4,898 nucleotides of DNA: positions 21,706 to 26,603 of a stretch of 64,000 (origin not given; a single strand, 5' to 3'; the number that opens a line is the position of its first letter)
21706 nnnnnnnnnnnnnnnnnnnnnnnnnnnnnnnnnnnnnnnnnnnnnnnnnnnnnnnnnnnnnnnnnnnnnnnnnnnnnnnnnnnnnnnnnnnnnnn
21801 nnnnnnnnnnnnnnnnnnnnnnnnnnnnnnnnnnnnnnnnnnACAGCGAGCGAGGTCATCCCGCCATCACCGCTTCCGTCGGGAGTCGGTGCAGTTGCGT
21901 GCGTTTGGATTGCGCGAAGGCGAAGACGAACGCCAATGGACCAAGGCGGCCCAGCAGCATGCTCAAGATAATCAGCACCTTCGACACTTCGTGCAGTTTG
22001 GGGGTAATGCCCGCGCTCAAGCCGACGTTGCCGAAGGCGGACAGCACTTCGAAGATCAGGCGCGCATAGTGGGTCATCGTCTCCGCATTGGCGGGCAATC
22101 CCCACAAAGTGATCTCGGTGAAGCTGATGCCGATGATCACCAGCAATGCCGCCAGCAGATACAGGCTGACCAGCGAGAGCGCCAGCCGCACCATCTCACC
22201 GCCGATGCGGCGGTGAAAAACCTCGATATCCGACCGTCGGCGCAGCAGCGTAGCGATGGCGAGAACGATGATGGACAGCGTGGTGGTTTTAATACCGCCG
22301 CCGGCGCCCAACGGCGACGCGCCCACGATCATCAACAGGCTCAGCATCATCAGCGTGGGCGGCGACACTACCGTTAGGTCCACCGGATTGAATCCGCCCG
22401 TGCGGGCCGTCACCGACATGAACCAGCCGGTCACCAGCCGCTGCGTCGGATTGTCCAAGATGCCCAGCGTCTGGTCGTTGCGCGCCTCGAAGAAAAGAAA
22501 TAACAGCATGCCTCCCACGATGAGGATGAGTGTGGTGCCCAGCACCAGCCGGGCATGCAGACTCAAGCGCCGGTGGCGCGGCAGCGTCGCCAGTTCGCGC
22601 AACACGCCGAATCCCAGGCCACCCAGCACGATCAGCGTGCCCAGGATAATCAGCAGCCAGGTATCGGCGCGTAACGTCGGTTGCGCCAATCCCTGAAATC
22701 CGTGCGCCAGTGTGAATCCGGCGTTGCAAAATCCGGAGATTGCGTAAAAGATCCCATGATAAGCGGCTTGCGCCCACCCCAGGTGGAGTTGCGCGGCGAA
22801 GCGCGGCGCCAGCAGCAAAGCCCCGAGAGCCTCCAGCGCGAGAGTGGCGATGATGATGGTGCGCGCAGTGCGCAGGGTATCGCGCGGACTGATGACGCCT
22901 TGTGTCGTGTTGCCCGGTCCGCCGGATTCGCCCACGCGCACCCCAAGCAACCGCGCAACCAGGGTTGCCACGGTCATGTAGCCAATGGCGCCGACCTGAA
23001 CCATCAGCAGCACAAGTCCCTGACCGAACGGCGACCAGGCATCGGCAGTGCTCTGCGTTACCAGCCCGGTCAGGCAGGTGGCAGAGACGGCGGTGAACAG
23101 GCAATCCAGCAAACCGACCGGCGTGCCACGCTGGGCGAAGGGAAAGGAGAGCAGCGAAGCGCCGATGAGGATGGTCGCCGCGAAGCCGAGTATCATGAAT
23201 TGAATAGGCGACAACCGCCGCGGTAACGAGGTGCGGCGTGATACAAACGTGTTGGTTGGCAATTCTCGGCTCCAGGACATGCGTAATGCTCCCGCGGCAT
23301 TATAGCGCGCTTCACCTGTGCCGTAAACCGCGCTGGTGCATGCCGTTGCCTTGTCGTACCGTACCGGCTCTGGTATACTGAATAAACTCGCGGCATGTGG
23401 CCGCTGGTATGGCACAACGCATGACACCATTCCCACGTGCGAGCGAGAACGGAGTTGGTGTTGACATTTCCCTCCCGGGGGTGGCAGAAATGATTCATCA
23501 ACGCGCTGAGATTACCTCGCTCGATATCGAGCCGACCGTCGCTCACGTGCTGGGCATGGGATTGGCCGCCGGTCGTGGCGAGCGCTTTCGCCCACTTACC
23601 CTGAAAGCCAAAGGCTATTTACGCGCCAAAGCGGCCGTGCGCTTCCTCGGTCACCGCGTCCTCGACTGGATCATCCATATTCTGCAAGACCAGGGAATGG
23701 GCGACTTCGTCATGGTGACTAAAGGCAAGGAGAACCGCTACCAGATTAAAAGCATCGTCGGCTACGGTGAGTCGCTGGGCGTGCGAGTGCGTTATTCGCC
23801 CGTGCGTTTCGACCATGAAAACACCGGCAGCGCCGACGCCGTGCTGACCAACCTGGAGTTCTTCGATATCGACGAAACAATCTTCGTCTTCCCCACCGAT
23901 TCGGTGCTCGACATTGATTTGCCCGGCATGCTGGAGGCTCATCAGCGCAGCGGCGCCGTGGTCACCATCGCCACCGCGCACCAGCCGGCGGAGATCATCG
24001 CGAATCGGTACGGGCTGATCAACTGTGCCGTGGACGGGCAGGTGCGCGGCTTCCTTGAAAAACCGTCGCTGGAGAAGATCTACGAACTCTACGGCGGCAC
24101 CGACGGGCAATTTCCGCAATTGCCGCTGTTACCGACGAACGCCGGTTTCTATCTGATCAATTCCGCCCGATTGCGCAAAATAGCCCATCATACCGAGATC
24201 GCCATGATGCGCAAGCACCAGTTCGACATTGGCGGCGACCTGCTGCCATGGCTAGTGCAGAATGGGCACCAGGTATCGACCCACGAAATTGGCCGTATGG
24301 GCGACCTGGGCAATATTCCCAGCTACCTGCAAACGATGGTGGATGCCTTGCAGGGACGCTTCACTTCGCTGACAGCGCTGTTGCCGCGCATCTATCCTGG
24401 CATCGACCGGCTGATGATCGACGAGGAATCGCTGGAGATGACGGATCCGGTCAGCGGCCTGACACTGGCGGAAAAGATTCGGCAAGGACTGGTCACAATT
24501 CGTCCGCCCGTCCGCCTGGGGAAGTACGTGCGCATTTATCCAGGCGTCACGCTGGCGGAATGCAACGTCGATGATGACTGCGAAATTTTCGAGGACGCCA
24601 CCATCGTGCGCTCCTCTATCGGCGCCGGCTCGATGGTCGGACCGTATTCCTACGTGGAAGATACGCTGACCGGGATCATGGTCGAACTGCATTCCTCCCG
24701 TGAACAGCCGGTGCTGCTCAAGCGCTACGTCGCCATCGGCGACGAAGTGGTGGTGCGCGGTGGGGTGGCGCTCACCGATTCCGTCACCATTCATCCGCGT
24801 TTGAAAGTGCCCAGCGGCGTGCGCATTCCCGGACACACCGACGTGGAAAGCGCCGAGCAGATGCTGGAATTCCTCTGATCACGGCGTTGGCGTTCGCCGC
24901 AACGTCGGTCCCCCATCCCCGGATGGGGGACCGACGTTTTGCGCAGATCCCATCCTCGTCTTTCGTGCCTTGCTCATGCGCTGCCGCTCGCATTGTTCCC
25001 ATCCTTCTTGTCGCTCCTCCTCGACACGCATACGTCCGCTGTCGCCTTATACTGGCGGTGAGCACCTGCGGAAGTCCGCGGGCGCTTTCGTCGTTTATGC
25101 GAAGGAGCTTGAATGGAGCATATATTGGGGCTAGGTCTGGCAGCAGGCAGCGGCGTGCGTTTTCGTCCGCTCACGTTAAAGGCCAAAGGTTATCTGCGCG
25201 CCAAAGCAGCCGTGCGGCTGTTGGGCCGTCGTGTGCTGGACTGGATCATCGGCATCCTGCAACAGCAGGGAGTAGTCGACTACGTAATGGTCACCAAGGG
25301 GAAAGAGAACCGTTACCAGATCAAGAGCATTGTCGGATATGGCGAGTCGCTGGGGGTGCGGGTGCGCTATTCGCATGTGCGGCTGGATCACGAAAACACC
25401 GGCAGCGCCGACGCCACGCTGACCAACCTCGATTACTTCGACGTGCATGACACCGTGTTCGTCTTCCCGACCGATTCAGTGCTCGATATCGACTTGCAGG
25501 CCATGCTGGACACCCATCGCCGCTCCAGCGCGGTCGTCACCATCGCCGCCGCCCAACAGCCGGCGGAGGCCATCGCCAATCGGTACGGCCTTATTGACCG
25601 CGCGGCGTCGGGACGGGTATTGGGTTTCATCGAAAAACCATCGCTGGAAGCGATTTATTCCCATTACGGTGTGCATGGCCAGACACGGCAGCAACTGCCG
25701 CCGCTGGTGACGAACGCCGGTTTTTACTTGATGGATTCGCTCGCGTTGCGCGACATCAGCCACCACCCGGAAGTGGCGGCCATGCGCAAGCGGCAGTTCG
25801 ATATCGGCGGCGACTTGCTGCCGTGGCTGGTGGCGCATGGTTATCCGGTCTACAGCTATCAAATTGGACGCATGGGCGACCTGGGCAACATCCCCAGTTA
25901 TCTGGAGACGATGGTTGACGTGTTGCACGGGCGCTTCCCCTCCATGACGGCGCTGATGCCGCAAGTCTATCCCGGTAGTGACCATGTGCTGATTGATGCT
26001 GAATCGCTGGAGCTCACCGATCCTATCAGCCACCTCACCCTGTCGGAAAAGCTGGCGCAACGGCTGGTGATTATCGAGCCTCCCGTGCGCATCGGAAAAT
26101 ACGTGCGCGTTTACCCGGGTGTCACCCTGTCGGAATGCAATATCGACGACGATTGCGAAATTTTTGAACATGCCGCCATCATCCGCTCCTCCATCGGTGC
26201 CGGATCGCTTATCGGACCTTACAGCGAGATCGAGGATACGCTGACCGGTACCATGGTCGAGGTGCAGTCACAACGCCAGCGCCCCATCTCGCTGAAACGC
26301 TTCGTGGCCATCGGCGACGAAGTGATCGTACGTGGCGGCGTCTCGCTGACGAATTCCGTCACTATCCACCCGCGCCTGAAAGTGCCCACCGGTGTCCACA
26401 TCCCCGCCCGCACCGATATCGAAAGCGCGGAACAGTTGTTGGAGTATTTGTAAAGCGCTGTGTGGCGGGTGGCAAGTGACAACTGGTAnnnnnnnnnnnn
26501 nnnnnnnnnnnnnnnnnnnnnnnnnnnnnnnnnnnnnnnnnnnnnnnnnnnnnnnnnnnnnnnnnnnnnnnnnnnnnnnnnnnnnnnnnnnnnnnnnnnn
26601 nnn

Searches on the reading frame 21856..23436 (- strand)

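Call 45: search_protein_families(library=pfam, proteins=[window:21856-23436:-], max_evalue=0.0001)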
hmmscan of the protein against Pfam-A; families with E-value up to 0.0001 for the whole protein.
window:21856-23436:- (526 aa): 1 family
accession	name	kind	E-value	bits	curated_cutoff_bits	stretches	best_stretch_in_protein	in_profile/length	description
PF02386.22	TrkH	-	2.5e-42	145.4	27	1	100-508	56-491/502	Cation transport protein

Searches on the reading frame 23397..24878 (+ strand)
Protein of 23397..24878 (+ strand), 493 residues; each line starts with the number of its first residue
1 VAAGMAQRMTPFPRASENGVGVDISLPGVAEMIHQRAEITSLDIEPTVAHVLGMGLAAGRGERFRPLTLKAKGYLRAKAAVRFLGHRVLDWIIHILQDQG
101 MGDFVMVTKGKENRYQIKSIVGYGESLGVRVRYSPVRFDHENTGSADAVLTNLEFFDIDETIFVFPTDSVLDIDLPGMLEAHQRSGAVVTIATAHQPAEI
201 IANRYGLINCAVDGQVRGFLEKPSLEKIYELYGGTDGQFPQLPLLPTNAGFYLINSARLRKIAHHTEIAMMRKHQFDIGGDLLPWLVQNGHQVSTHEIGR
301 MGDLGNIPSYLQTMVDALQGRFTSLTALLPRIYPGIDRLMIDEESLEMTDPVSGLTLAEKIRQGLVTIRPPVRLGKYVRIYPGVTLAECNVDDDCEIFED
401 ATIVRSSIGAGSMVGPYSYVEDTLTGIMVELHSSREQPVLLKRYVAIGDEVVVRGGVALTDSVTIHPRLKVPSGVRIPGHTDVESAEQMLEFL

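Call 60: search_protein_families(library=pfam, proteins=[window:23397-24878:+], max_evalue=0.0001)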
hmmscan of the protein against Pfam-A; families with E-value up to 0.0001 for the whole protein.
window:23397-24878:+ (493 aa): 3 families
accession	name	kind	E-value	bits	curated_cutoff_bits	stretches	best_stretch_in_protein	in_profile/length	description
PF00483.29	NTP_transferase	-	1.7e-23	83.9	21.2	1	56-318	5-243/245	Nucleotidyl transferase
PF00132.30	Hexapep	-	9.2e-09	35.1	27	0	366-387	14-35/36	Bacterial transferase hexapeptide (six repeats)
PF12804.13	NTP_transf_3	-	5.6e-08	33.6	27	1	56-195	4-124/160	MobA-like NTP transferase domain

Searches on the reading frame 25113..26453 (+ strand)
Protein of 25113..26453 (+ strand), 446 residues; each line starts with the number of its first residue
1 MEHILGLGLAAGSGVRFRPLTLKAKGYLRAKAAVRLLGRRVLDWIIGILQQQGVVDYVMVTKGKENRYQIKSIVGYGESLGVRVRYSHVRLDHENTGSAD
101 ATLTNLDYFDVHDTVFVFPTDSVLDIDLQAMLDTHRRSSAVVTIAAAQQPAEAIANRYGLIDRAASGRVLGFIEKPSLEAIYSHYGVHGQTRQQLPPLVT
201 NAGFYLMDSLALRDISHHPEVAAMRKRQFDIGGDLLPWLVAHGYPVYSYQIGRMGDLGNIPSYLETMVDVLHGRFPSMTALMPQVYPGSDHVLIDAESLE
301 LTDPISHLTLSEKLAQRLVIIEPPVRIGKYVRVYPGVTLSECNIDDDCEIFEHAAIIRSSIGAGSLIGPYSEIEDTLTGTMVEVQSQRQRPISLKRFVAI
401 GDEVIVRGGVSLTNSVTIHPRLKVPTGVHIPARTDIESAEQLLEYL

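Call 45: search_protein_families(library=pfam, proteins=[window:25113-26453:+], max_evalue=0.0001)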
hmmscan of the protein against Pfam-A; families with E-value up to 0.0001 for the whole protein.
window:25113-26453:+ (446 aa): 4 families
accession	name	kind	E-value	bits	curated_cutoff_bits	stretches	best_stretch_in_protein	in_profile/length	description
PF00483.29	NTP_transferase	-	2.8e-25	89.7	21.2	1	9-270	5-242/245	Nucleotidyl transferase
PF12804.13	NTP_transf_3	-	1.6e-07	32.1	27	1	9-154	4-131/160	MobA-like NTP transferase domain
PF00132.30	Hexapep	-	1.7e-07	31.1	27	0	319-339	14-34/36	Bacterial transferase hexapeptide (six repeats)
PF25084.1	LbH_EIF2B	-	8.4e-05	23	54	0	317-410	14-103/105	EIF2B subunit epsilon LbH domain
